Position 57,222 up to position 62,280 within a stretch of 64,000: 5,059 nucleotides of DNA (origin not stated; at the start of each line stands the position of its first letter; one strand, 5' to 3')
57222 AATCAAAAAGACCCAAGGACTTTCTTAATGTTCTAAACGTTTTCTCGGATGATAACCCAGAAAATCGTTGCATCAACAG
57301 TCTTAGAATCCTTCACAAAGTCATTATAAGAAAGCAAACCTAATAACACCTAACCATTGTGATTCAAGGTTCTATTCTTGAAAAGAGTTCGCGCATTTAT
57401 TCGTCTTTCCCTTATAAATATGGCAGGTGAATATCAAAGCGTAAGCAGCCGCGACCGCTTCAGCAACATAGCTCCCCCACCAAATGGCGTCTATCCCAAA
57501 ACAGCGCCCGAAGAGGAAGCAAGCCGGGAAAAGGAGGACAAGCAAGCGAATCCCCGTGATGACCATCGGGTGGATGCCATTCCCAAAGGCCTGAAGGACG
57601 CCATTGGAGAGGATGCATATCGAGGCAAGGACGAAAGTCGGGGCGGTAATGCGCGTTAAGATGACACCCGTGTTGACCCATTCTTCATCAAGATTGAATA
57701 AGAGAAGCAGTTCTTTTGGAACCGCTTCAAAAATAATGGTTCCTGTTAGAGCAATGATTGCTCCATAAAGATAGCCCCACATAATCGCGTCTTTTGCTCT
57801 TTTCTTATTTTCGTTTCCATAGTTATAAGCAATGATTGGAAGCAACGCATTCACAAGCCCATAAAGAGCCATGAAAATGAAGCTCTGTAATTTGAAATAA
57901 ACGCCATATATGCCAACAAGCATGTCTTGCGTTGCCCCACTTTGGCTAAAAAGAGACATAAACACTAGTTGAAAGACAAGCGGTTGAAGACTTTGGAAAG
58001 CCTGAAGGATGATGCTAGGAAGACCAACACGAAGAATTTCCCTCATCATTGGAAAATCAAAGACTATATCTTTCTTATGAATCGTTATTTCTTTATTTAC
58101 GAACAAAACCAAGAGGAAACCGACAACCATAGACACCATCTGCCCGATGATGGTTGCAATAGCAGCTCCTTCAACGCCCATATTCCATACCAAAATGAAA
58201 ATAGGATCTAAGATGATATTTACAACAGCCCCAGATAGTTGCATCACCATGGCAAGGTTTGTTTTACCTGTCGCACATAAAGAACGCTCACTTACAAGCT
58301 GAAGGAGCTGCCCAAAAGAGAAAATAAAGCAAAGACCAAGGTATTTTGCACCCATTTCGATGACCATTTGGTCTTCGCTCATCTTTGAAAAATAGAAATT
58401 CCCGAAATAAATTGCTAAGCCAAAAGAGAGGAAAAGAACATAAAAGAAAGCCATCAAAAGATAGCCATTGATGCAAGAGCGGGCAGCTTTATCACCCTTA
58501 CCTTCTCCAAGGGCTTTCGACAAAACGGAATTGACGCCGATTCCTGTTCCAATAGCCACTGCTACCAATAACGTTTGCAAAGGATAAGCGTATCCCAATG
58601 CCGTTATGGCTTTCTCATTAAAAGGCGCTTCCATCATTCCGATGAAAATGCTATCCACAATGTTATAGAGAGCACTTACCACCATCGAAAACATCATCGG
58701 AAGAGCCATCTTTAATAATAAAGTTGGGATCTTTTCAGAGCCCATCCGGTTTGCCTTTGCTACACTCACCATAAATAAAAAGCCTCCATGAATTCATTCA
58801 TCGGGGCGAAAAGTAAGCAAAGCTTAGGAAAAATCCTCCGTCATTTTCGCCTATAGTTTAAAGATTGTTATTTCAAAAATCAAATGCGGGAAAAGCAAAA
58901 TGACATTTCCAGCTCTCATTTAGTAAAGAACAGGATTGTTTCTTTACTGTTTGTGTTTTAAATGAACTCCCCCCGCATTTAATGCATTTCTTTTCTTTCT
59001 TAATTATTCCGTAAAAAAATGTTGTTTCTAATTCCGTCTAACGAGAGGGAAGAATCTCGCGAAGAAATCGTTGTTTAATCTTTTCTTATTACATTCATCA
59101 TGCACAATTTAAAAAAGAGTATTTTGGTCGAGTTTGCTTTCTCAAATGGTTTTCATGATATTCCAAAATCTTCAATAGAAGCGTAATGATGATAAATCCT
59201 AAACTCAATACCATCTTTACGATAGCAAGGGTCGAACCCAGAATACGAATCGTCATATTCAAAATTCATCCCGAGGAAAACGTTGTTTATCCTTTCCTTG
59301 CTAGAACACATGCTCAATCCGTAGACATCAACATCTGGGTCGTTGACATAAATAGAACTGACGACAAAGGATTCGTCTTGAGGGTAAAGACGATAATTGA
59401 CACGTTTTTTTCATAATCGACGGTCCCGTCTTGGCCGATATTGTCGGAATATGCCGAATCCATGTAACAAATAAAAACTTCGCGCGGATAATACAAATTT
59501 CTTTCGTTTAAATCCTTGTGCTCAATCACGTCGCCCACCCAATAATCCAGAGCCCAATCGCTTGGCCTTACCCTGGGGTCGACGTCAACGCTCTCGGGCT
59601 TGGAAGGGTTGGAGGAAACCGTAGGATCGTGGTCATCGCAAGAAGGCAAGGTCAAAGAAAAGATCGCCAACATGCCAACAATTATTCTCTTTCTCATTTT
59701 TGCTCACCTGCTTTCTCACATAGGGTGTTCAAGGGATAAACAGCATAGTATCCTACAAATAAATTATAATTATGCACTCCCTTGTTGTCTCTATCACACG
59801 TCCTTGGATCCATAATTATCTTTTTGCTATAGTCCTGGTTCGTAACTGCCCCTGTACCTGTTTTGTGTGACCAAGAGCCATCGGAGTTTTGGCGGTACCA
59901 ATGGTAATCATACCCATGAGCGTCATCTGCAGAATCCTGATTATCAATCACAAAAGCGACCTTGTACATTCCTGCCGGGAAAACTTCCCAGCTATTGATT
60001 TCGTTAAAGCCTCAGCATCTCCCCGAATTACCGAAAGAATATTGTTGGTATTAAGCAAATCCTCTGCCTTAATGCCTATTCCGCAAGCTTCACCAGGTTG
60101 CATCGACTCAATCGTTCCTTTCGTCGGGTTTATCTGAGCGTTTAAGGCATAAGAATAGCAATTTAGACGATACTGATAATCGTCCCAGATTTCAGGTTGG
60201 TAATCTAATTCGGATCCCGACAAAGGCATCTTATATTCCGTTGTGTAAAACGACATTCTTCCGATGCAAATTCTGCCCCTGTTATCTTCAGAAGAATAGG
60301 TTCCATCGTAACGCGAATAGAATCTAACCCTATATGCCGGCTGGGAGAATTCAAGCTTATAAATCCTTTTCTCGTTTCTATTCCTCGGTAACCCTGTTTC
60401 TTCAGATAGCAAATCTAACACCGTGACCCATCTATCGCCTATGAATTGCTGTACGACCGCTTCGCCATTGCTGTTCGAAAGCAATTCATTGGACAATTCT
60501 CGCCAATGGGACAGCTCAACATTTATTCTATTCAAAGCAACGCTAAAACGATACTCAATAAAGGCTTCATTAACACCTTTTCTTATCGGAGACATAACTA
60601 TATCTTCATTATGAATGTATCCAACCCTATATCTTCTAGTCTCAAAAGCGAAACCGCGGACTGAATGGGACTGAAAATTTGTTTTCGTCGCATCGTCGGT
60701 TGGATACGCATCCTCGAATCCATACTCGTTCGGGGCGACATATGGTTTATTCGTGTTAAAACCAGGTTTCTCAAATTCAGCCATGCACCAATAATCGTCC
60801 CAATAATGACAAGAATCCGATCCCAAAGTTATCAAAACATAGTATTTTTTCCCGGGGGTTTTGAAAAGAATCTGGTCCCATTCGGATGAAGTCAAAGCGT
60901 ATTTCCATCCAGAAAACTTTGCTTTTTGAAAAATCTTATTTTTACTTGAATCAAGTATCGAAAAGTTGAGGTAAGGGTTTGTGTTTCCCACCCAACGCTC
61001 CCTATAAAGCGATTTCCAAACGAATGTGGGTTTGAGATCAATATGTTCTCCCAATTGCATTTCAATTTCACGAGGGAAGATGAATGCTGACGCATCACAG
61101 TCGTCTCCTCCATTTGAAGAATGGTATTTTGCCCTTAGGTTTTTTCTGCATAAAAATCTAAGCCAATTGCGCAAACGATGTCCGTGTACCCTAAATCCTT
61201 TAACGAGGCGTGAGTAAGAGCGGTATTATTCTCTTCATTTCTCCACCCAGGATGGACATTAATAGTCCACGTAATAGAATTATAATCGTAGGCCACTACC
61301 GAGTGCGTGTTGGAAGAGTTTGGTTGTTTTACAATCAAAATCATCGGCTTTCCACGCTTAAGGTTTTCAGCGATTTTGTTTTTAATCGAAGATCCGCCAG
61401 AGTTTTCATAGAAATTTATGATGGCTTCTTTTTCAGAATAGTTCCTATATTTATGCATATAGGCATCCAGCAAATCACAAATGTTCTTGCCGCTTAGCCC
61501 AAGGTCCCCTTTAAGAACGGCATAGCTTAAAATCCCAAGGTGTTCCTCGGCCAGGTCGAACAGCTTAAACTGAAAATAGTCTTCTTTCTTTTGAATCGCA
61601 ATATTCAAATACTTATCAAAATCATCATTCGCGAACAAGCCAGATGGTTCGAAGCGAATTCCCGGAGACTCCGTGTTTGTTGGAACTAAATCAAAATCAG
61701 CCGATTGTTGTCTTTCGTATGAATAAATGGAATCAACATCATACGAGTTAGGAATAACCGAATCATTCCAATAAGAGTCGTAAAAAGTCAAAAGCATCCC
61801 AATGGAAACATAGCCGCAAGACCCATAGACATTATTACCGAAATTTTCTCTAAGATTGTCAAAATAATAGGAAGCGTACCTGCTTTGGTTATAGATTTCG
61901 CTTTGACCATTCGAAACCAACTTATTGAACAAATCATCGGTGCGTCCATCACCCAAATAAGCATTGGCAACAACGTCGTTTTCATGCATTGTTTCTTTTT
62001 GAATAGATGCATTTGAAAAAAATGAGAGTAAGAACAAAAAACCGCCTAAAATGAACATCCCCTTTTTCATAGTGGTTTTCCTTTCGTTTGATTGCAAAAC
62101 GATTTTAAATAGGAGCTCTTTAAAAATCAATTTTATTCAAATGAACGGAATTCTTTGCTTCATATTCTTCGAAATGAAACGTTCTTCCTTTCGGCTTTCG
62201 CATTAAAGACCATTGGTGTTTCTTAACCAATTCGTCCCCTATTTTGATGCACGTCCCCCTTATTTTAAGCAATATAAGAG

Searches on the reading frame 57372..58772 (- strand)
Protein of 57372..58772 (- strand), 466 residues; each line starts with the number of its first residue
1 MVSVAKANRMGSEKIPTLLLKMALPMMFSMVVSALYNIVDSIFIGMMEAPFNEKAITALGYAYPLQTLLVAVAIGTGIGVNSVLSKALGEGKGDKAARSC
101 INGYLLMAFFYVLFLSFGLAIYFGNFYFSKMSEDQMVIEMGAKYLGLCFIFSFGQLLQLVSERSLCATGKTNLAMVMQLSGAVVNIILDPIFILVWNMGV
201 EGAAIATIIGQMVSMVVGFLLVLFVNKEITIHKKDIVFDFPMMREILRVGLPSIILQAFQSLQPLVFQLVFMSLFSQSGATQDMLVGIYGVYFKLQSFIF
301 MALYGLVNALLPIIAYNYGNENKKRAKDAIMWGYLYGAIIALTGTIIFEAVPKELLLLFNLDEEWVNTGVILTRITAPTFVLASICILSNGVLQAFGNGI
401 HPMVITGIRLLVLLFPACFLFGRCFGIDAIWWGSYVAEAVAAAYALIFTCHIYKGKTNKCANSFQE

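Call 7: search_protein_families(library=pfam, max_evalue=0.1, proteins=[window:57372-58772:-])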
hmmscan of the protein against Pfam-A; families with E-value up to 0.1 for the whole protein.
window:57372-58772:- (466 aa): 1 family
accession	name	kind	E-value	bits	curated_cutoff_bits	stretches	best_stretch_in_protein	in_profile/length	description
PF01554.23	MatE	-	5.3e-36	124.2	24.9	2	25-191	1-161/161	MatE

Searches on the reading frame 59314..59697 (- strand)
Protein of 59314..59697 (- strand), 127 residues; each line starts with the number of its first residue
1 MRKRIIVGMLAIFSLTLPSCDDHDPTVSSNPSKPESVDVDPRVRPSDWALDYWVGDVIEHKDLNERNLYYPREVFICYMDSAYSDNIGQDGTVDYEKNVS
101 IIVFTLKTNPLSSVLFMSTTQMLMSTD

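Call 9: find_encoding_contigs(protein=window:59314-59697:-, flank=6000, max_places=10)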
Protein window:59314-59697:- (127 aa): 4 contigs read that carry it; 1 place shown.
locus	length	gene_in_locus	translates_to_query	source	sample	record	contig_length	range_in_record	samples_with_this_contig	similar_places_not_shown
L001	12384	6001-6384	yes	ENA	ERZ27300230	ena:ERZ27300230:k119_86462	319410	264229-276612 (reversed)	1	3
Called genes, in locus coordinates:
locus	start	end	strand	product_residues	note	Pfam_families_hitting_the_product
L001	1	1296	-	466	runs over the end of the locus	PF00999:Na_H_Exchanger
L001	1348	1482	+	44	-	-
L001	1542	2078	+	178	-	PF01381:HTH_3, PF12844:HTH_19, PF13443:HTH_26 (weak), PF13560:HTH_31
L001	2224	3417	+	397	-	PF19583:ODP, PF00258:Flavodoxin_1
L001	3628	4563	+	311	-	-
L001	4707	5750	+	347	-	-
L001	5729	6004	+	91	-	-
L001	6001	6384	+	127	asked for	-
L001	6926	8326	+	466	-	PF01554:MatE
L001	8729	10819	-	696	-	-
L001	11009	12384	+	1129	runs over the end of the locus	PF00005:ABC_tran, PF02463:SMC_N, PF02687:FtsX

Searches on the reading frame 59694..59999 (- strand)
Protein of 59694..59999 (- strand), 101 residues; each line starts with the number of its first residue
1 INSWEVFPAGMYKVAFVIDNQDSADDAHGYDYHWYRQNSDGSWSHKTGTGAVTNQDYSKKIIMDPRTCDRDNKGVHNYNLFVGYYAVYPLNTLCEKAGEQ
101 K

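Call 7: search_protein_families(library=pfam, max_evalue=0.1, proteins=[window:59694-59999:-])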
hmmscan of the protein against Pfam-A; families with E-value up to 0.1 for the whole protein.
window:59694-59999:- (101 aa): 0 families

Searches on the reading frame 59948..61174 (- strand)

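Call 7: search_protein_families(library=pfam, max_evalue=0.1, proteins=[window:59948-61174:-])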
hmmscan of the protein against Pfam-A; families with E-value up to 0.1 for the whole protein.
window:59948-61174:- (408 aa): 1 family
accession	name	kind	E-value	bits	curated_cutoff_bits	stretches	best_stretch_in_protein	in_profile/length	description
PF18847.6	LPD29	-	0.097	13.8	27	0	195-215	8-28/93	Large polyvalent protein associated domain 29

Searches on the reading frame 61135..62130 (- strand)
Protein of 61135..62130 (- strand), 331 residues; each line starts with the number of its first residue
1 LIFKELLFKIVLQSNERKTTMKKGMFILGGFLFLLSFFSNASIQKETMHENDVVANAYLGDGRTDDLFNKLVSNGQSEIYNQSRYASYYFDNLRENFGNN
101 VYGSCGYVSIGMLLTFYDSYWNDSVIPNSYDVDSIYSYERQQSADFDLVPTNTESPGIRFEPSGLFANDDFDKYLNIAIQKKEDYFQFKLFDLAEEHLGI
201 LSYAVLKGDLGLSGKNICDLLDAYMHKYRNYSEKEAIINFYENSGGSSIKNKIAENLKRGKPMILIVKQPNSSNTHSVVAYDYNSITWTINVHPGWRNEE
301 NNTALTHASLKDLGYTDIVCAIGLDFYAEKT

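Call 7: search_protein_families(library=pfam, max_evalue=0.1, proteins=[window:61135-62130:-])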
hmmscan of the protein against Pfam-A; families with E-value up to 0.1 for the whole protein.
window:61135-62130:- (331 aa): 1 family
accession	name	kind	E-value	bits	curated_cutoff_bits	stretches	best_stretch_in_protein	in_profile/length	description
PF13529.12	Peptidase_C39_2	-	0.0029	18.6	24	0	233-286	66-133/143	Peptidase_C39 like family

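Call 39: search_solved_structures(query=window:61135-62130:-, max_evalue=1)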
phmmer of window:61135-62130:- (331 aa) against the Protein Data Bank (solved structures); distinct sequences matched with E-value up to 1: 0.
